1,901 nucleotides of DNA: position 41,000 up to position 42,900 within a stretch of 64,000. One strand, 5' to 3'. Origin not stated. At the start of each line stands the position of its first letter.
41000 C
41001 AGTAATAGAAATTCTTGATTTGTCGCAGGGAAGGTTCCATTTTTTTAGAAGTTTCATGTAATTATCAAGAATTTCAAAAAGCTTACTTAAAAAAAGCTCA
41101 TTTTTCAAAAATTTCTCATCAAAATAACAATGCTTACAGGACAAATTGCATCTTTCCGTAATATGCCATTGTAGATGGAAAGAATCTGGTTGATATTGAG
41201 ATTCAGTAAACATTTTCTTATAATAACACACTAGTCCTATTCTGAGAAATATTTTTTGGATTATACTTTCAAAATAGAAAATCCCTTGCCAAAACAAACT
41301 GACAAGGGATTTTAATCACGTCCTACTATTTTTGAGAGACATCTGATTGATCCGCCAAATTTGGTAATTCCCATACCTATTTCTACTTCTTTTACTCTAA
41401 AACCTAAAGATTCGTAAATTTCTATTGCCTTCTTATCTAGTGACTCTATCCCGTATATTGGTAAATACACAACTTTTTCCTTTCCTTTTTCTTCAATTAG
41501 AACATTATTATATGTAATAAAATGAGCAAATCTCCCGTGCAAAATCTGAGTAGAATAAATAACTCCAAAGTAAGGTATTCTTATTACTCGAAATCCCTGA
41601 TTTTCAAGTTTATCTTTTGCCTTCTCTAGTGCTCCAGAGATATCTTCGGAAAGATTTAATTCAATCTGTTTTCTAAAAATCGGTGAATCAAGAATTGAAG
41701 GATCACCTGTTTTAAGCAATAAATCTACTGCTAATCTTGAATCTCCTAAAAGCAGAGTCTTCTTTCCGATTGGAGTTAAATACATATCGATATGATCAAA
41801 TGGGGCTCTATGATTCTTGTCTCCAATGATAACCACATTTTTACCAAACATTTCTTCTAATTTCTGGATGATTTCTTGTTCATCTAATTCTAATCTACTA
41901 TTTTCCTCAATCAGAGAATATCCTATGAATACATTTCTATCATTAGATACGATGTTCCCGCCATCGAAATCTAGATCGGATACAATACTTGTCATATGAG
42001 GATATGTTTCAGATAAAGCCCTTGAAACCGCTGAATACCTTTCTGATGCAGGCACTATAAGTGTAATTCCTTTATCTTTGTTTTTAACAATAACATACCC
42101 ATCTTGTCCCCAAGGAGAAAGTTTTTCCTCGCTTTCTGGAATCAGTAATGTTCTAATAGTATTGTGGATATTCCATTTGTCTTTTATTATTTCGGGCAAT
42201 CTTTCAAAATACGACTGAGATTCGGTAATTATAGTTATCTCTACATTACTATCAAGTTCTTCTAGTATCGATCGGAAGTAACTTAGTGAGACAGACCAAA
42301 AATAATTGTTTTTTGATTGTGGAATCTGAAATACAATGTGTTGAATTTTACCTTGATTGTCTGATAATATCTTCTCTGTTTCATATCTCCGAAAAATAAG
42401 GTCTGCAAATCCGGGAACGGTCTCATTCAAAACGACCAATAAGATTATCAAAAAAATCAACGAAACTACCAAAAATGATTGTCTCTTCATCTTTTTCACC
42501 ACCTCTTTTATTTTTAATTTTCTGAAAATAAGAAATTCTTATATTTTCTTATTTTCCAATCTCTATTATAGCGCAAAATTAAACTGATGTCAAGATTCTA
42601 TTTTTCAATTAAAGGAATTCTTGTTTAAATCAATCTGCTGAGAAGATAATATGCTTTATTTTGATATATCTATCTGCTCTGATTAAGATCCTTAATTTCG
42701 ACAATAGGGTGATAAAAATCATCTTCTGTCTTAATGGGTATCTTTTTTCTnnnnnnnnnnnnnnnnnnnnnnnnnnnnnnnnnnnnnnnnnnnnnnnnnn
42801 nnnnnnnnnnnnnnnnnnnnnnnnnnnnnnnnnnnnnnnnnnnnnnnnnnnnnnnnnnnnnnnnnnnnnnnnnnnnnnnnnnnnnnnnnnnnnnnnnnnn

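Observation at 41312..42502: A membrane-anchored agmatine-deiminase/PAD-superfamily enzyme embedded among the rSAM genes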

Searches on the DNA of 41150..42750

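Call 73: search_rna_families(source=window, start=41150, end=42750, threshold=evalue, max_evalue=10)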
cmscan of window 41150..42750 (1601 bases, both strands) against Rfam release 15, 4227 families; matches with E-value up to 10: 11.
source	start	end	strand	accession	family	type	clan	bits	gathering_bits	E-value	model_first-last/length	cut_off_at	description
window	41271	41341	-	RF02371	PyrG_leader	Cis-reg; leader;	-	27.4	65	0.45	1-78/78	no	PyrG leader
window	41596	41692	-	RF01287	snoR27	Gene; snRNA; snoRNA; CD-box;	CL00079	27.1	41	0.2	1-94/94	no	Small nucleolar RNA snoR27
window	41218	41316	+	RF00514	His_leader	Cis-reg; leader;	-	23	49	0.48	1-126/126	no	Histidine operon leader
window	41274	41328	-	RF02399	NsiR1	Gene; sRNA;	-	22.8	39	0.097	1-60/60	no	Nitrogen stress-induced RNA 1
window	41275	41400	-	RF01470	rli38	Gene; sRNA;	-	22.8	49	2.4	1-150/150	no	Listeria sRNA rli38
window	41171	41222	+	RF00341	snoZ39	Gene; snRNA; snoRNA; CD-box;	-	20.6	39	0.97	1-63/63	no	Small nucleolar RNA Z39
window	42483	42542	-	RF02153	NBR2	Gene; lncRNA;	-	19.6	40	6.3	1-63/63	no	Neighbour of BRCA1 gene 2 converved region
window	42408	42507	-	RF01226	snoZ5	Gene; snRNA; snoRNA; CD-box;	CL00045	18.5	60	5.2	1-113/113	no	Small nucleolar RNA Z5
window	42156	42252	-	RF00142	snoZ118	Gene; snRNA; snoRNA; CD-box;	-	17.8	48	7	1-108/108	no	Small nucleolar RNA Z118/Z121/Z120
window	41669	41718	+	RF04347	Plastid-ccsA-ndhD-2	Cis-reg;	-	17.2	51.5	4.7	1-53/53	no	Plastid-ccsA-ndhD-2 3UTR RNA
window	42441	42532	+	RF02763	IsrM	Gene; sRNA;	-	11.8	376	1.6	115-204/329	no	IsrM sRNA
